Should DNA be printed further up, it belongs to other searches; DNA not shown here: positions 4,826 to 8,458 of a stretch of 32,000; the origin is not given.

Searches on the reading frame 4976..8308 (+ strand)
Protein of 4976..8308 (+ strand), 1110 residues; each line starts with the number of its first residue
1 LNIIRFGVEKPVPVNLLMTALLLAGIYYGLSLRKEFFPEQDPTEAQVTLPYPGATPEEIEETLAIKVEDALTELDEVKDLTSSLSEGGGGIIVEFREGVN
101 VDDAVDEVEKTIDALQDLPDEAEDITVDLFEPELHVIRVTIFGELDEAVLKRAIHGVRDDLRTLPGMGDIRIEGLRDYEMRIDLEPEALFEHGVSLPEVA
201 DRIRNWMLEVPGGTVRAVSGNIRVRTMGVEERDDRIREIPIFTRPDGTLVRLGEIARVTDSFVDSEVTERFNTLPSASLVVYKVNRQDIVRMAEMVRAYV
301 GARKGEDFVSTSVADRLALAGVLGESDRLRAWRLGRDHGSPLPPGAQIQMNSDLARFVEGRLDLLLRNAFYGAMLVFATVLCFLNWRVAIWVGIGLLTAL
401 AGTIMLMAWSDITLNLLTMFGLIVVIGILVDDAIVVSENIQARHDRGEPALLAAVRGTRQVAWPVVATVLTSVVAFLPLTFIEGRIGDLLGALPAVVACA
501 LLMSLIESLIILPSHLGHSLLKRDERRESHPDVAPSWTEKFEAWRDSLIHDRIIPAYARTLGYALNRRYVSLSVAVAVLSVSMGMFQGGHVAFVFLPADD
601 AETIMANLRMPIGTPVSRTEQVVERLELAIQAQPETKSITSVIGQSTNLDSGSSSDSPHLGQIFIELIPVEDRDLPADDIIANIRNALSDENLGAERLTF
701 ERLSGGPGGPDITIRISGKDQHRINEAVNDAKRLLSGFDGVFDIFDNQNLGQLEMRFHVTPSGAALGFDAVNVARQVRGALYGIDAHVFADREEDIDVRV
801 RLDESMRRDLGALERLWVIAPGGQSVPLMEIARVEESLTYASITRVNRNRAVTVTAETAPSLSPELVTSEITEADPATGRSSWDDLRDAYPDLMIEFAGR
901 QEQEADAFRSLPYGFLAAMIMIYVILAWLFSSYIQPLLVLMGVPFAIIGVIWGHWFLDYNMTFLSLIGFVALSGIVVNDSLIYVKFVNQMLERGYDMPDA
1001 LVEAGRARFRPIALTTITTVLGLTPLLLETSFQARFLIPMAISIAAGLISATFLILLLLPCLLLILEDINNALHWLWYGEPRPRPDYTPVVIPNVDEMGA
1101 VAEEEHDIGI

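Call 19: search_protein_families(library=pfam, proteins=[window:4976-8308:+], max_evalue=0.001)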
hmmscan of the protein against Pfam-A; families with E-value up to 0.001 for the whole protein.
window:4976-8308:+ (1110 aa): 3 families
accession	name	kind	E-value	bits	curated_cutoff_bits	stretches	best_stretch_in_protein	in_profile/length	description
PF00873.25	ACR_tran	-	1.7e-166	556.2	28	2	342-1066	310-1020/1021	AcrB/AcrD/AcrF family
PF02355.23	SecD_SecF_C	-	8.3e-05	22.5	20.5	1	373-503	41-170/189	Protein export membrane protein SecD/SecF, C-terminal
PF03176.21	MMPL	-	0.00012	21.6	20.5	0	910-1066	144-302/333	MMPL family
